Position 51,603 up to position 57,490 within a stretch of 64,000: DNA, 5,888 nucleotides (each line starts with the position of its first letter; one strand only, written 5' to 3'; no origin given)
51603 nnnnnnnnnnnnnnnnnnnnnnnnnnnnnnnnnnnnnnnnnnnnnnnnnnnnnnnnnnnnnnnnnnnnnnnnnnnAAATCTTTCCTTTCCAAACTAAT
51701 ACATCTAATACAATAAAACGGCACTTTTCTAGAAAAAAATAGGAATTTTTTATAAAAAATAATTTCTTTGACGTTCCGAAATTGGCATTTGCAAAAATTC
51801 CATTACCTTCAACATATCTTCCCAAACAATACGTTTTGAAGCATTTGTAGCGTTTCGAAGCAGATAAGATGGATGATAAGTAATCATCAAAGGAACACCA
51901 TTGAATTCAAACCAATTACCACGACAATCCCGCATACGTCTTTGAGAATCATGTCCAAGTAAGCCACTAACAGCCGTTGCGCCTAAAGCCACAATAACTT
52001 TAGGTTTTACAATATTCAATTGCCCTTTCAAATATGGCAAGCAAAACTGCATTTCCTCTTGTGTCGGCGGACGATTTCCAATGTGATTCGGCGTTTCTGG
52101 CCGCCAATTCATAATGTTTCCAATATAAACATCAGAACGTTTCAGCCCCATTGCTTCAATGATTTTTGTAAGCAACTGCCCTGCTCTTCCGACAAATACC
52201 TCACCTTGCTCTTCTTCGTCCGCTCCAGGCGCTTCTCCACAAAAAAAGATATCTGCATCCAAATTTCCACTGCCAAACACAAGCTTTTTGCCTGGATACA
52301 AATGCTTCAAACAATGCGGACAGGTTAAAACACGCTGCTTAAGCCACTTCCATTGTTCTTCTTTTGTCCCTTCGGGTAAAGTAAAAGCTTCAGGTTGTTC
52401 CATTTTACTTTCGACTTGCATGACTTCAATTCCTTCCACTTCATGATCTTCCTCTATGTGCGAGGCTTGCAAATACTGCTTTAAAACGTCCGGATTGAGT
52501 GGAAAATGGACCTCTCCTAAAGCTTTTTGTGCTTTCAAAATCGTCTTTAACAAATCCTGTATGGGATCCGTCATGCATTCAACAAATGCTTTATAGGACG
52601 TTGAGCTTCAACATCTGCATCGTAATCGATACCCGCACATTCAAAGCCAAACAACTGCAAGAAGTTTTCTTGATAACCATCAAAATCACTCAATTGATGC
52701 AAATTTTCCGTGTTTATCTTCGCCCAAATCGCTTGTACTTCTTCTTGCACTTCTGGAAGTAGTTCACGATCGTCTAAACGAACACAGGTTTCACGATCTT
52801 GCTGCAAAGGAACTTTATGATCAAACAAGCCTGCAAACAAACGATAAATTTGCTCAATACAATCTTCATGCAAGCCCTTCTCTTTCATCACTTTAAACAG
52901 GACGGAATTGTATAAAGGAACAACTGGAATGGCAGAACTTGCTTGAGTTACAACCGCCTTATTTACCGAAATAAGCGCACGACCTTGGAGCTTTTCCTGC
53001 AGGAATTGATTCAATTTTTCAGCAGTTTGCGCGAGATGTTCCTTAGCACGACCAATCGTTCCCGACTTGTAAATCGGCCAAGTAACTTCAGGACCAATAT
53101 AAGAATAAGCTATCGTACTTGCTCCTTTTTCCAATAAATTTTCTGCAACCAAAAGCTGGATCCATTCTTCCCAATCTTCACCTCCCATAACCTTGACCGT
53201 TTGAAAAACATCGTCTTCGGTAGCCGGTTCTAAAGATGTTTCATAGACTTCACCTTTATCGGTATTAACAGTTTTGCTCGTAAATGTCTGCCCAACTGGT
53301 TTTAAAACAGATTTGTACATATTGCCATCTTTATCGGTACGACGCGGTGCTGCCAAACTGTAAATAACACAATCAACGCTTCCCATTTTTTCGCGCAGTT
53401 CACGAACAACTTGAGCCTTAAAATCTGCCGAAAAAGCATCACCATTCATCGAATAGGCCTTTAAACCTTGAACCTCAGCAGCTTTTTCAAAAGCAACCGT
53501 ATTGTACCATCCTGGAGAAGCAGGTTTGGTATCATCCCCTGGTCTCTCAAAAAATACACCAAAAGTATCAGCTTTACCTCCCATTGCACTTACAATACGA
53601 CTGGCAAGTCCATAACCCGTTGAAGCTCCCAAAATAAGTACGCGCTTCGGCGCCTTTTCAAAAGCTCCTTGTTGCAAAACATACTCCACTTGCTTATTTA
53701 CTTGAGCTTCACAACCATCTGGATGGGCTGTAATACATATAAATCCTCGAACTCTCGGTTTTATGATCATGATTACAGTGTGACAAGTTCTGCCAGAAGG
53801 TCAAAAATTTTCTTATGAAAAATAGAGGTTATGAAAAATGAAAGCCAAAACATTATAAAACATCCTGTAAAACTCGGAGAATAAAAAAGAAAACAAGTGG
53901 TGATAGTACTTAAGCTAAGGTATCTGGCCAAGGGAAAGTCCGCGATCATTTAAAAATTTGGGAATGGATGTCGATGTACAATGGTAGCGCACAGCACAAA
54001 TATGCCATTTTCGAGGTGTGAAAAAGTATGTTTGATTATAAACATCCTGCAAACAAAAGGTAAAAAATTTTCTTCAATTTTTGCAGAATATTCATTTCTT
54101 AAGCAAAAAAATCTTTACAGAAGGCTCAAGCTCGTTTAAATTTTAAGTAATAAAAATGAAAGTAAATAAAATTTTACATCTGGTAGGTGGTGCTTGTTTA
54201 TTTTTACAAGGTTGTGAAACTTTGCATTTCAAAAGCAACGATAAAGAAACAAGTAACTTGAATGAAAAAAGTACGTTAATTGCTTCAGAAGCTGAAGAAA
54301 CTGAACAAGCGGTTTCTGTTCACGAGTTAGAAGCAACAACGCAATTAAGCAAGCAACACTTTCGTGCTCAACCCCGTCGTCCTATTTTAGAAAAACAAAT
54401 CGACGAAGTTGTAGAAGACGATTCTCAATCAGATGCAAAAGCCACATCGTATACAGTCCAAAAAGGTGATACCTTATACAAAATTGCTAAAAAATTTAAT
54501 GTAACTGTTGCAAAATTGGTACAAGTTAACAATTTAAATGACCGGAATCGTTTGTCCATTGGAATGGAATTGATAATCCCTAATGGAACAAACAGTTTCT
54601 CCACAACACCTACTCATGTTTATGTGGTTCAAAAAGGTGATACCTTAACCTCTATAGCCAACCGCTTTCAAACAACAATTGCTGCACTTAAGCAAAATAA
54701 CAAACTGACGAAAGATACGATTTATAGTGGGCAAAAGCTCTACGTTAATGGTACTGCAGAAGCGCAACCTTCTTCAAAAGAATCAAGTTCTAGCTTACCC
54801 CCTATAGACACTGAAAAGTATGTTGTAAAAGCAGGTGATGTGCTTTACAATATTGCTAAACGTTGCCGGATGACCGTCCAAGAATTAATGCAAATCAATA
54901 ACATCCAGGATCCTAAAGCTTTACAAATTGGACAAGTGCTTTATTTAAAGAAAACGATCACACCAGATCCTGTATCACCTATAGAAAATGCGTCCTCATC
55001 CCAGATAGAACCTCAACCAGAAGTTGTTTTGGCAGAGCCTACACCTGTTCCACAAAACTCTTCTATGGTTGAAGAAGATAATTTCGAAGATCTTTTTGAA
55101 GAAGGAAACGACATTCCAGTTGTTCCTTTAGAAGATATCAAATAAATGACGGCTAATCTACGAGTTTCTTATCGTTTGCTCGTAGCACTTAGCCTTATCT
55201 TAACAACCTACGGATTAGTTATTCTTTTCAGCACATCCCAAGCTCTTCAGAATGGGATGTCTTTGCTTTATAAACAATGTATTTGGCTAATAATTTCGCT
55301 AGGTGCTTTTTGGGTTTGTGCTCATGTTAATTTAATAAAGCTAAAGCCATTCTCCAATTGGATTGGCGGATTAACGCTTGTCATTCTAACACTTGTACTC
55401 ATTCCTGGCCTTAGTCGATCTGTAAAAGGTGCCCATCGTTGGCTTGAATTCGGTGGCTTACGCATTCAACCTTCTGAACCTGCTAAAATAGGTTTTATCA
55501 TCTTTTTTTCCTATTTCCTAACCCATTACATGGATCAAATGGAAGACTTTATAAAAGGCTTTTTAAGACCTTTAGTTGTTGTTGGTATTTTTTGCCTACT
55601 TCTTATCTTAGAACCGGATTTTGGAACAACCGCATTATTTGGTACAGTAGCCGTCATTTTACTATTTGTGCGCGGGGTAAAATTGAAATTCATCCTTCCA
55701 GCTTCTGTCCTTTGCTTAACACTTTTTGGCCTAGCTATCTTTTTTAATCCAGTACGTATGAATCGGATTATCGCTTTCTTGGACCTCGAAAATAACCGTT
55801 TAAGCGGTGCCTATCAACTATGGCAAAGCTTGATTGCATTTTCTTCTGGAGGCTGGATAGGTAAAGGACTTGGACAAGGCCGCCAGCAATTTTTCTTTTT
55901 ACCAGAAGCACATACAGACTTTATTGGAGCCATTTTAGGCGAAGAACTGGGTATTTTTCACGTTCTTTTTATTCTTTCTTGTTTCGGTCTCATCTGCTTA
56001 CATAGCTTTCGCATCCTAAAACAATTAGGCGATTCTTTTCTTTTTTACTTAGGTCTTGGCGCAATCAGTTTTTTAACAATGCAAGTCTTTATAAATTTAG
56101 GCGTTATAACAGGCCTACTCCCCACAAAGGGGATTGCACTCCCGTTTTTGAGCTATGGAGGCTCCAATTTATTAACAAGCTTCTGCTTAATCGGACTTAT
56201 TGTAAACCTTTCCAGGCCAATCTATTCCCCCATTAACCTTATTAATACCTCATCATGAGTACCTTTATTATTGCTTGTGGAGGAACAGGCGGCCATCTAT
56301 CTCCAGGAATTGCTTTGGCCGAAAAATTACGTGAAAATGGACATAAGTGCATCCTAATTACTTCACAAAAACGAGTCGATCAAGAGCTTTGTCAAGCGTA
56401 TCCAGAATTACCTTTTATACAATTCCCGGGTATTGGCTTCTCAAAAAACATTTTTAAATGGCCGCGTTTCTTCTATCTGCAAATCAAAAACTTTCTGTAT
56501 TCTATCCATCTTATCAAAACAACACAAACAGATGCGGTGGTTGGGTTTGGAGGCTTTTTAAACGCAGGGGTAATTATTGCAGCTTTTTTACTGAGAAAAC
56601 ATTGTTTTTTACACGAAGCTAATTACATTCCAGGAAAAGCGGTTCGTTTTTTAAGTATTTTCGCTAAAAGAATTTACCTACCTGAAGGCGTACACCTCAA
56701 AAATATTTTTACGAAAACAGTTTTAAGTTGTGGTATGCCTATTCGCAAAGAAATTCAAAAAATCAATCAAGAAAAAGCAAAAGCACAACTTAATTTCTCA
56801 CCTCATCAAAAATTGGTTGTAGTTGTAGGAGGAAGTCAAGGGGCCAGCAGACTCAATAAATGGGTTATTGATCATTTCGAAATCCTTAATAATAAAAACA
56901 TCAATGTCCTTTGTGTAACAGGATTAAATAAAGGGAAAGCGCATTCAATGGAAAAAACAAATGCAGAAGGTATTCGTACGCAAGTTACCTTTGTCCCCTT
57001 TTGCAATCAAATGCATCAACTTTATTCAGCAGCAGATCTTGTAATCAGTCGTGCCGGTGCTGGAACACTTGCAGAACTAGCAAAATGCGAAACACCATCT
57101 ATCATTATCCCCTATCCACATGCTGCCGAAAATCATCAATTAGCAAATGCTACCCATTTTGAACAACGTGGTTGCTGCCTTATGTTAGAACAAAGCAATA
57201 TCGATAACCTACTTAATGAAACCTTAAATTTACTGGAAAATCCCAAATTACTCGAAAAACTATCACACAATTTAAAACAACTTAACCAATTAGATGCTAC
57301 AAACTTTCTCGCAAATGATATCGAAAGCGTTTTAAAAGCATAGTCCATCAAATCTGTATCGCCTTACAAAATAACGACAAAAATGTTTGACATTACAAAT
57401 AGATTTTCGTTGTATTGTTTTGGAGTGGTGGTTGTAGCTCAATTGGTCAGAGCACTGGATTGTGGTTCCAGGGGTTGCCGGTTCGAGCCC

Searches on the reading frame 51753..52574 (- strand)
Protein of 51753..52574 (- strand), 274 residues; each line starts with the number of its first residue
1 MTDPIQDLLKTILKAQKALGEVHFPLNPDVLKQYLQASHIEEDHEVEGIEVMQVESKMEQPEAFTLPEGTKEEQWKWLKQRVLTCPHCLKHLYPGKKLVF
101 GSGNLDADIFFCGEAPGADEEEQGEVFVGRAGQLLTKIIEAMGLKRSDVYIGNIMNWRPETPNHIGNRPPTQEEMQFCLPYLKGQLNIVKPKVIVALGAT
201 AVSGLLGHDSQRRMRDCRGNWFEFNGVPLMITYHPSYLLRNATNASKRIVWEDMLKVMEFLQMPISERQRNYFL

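Call 53: search_protein_families(library=pfam, proteins=[window:51753-52574:-], max_evalue=0.00001)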
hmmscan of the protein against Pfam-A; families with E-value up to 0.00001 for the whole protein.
window:51753-52574:- (274 aa): 1 family
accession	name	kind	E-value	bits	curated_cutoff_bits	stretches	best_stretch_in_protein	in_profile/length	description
PF03167.25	UDG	-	3.6e-36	124.8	24.3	1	100-254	1-140/141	Uracil DNA glycosylase superfamily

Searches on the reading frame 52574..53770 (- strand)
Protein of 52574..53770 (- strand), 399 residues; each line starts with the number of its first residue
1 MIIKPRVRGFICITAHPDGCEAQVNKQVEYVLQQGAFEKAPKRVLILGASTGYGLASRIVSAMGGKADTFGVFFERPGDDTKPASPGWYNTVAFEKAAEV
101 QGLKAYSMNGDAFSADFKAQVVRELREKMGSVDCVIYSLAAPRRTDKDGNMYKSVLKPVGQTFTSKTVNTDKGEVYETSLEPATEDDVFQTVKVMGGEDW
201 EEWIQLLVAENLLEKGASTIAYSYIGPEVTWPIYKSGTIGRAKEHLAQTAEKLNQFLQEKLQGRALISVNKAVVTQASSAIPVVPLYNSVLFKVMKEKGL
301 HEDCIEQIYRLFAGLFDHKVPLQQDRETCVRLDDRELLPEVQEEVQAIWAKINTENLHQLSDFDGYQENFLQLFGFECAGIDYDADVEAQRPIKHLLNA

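Call 53: search_protein_families(library=pfam, proteins=[window:52574-53770:-], max_evalue=0.00001)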
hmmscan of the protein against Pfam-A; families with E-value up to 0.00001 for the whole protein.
window:52574-53770:- (399 aa): 3 families
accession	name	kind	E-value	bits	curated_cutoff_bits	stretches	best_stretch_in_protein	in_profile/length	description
PF12241.14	Enoyl_reductase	-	7e-105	350.1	22.1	1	82-313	1-232/236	Trans-2-enoyl-CoA reductase catalytic region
PF12242.14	Eno-Rase_NADH_b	-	8.7e-35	118.8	23.4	1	2-79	1-78/79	NAD(P)H binding domain of trans-2-enoyl-CoA reductase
PF07055.18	Eno-Rase_FAD_bd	-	1.7e-25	89.6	25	1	325-387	2-64/64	Enoyl reductase FAD binding domain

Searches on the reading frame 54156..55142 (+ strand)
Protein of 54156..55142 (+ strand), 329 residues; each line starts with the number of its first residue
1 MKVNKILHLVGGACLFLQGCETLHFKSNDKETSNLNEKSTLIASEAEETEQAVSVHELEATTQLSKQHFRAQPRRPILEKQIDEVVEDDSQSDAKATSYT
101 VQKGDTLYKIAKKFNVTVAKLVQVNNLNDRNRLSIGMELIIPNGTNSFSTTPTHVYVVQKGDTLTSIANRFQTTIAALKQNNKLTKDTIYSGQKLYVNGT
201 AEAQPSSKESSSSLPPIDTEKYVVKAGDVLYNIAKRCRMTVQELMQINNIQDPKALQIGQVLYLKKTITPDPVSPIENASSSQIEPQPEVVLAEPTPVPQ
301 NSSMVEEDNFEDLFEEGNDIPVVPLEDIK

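Call 53: search_protein_families(library=pfam, proteins=[window:54156-55142:+], max_evalue=0.00001)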
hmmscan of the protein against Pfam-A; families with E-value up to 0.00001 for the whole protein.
window:54156-55142:+ (329 aa): 6 families
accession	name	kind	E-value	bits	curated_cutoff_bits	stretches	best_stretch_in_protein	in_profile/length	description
PF01476.26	LysM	-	4.2e-48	161.5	20.9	3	99-142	1-43/43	LysM domain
PF23473.1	LysM3_LYK4_5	-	5.3e-18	65.3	29.3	1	156-190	5-39/48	LYK4/5 LysM3 domain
PF23472.1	LysM2_CERK1_LYK3_4_5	-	1e-11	45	27.4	0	156-197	8-53/56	LYK3/4/5 LysM2 domain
PF23446.1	LysM1_NFP_LYK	-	1.6e-08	35.7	36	0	105-142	16-54/60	NFP/LYK LysM1 domain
PF23462.1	LysM3_NFP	-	5.8e-08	33.6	28.1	0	99-129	5-36/48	NFP LysM3 domain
PF22310.2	NMB0315_dom_I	-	2.8e-06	28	27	0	100-126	7-33/83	NMB0315-like, domain I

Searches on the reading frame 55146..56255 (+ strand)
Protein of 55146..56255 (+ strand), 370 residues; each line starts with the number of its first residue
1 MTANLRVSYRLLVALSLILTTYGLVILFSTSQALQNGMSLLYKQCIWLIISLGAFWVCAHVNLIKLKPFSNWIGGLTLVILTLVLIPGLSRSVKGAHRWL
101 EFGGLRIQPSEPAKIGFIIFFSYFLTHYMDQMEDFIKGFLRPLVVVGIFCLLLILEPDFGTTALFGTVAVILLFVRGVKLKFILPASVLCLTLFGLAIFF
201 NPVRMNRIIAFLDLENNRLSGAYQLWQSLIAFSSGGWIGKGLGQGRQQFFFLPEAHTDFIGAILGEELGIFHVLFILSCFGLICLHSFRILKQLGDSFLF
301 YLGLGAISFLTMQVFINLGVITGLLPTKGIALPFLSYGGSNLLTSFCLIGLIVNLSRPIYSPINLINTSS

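Call 55: search_protein_families(library=pfam, proteins=[window:55146-56255:+], max_evalue=0.001)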
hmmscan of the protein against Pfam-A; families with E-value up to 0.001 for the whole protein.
window:55146-56255:+ (370 aa): 1 family
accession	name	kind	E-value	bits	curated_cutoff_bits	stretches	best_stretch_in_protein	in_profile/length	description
PF01098.24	FTSW_RODA_SPOVE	-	1.2e-88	298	26.4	1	11-357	3-352/356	Cell cycle protein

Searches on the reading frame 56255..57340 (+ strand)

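Call 55: search_protein_families(library=pfam, proteins=[window:56255-57340:+], max_evalue=0.001)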
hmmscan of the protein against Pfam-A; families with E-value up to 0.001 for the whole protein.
window:56255-57340:+ (362 aa): 5 families
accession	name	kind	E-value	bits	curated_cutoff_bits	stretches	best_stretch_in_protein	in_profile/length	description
PF04101.22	Glyco_tran_28_C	-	5.1e-38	131.2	22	1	188-341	2-155/166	Glycosyltransferase family 28 C-terminal domain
PF03033.26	Glyco_transf_28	-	1.5e-27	96.8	26.2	1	4-141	1-138/139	Glycosyltransferase family 28 N-terminal domain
PF00534.26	Glycos_transf_1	-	5.1e-07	29.8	26.4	1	172-341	2-170/172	Glycosyl transferases group 1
PF13692.12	Glyco_trans_1_4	-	2.2e-05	25.2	27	1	188-329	4-142/142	Glycosyl transferases group 1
PF06722.18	EryCIII-like_C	-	0.00051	20.5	31.7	1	238-332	31-118/145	Erythromycin biosynthesis protein CIII-like, C-terminal domain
